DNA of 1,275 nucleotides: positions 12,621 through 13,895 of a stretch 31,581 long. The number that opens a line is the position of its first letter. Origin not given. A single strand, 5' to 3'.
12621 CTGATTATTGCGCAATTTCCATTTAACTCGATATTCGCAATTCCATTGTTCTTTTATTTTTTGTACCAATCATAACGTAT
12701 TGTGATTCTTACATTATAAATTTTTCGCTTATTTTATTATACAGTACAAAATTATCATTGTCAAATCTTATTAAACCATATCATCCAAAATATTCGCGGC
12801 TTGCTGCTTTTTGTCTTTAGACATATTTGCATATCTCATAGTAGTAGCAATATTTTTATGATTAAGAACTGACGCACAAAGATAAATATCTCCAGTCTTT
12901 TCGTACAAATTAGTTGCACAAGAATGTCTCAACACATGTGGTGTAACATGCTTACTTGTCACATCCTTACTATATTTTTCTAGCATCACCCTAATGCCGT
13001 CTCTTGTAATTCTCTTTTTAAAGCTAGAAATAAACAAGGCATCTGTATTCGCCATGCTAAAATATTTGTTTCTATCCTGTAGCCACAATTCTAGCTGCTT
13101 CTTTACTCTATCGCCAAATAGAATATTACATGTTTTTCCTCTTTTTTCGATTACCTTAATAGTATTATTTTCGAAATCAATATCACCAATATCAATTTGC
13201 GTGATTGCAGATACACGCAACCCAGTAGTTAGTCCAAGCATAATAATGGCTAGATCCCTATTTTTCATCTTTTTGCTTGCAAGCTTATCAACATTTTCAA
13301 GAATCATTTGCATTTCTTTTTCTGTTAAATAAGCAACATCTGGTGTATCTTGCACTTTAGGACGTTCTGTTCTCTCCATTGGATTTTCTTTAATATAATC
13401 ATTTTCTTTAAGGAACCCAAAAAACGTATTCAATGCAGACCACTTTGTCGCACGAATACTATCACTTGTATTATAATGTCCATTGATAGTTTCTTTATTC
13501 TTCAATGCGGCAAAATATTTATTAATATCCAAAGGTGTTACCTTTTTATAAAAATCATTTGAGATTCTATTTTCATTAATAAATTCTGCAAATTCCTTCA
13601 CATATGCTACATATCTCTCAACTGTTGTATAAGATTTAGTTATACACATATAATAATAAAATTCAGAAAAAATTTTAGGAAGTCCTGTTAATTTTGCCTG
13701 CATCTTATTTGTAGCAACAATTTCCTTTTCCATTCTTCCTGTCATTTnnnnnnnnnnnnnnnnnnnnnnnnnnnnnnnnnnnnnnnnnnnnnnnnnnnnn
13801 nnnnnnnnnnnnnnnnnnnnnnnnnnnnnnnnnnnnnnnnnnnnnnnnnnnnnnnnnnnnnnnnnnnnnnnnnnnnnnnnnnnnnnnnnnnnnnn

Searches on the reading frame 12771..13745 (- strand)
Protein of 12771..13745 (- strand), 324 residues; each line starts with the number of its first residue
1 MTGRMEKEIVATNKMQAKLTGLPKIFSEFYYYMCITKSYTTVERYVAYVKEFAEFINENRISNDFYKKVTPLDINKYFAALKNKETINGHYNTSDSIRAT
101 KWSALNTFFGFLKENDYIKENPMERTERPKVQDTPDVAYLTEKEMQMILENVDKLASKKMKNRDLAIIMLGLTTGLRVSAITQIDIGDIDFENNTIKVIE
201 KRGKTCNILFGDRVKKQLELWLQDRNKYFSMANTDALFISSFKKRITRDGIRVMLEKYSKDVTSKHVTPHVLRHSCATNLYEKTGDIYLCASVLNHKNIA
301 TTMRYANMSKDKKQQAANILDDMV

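Call 12: search_protein_families(library=pfam, proteins=[window:12771-13745:-], max_evalue=0.01)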
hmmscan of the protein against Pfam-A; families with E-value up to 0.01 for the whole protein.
window:12771-13745:- (324 aa): 2 families
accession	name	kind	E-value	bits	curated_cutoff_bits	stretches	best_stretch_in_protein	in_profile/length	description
PF00589.27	Phage_integrase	-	5.7e-35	121.1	27.1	1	139-310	2-170/172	Phage integrase family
PF13495.12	Phage_int_SAM_4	-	0.00059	20.6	27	1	36-116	13-82/85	Phage integrase, N-terminal SAM-like domain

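Call 71: find_related_loci(query=window:12771-13745:-, collection=viral_contigs, flank=6000)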
Query window:12771-13745:- (324 aa) in viral_contigs; peptide patterns used: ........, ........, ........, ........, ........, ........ (x = any residue, [..] = any of these).
17 stretches matched a pattern; 12 encode a relative of the query (tblastn E <= 1e-3); 12 distinct loci.
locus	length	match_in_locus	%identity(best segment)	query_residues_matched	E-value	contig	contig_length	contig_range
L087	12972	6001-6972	99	1-324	0e+0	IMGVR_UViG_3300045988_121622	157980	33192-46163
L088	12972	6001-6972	99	1-324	0e+0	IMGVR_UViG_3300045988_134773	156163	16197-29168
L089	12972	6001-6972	98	1-324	0e+0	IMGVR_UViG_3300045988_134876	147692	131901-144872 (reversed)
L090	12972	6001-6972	98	1-324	0e+0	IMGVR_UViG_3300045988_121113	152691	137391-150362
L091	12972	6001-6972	97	1-324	0e+0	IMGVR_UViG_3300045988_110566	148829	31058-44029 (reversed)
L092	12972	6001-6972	98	1-324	0e+0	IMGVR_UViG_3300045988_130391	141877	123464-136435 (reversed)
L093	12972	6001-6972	97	1-324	0e+0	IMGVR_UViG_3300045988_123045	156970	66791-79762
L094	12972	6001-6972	97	1-324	0e+0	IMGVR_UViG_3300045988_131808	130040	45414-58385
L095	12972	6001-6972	85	1-324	0e+0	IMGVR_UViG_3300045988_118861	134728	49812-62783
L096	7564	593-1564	85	1-324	0e+0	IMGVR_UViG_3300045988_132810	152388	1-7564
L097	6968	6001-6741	22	68-322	2e-8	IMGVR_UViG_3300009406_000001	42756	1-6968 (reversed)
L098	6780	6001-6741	23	67-322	4e-8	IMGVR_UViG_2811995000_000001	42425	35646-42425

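Call 73: find_related_loci(query=A4, collection=viral_contigs, flank=7000)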
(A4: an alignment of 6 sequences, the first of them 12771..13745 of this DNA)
Query A4 (324 aa) in viral_contigs; peptide patterns used: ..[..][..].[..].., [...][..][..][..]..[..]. (x = any residue, [..] = any of these).
300 stretches matched a pattern; 125 encode a relative of the query (tblastn E <= 1e-3); the best 80 are kept; 80 distinct loci.
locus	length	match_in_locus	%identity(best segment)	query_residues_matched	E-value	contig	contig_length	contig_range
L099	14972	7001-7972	99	1-324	0e+0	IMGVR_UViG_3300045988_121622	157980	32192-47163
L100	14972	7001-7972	99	1-324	0e+0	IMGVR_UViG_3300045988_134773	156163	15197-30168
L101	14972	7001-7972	98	1-324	0e+0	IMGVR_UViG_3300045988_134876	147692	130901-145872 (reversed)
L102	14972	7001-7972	98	1-324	0e+0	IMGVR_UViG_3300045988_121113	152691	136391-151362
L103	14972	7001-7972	97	1-324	0e+0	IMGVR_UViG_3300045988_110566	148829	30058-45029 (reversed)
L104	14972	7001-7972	98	1-324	0e+0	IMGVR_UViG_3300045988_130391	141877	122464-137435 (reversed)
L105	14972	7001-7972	97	1-324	0e+0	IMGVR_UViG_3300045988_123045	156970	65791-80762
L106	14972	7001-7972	97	1-324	0e+0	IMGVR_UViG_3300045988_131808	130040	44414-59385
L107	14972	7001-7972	85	1-324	0e+0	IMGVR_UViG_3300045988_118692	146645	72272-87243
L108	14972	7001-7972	85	1-324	0e+0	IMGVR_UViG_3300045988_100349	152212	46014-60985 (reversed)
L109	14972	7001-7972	85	1-324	0e+0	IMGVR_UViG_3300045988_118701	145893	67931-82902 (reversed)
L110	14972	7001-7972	85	1-324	0e+0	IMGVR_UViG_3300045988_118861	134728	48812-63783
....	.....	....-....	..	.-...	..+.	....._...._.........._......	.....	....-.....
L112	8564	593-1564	85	1-324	0e+0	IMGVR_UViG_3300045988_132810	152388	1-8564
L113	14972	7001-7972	84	1-324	0e+0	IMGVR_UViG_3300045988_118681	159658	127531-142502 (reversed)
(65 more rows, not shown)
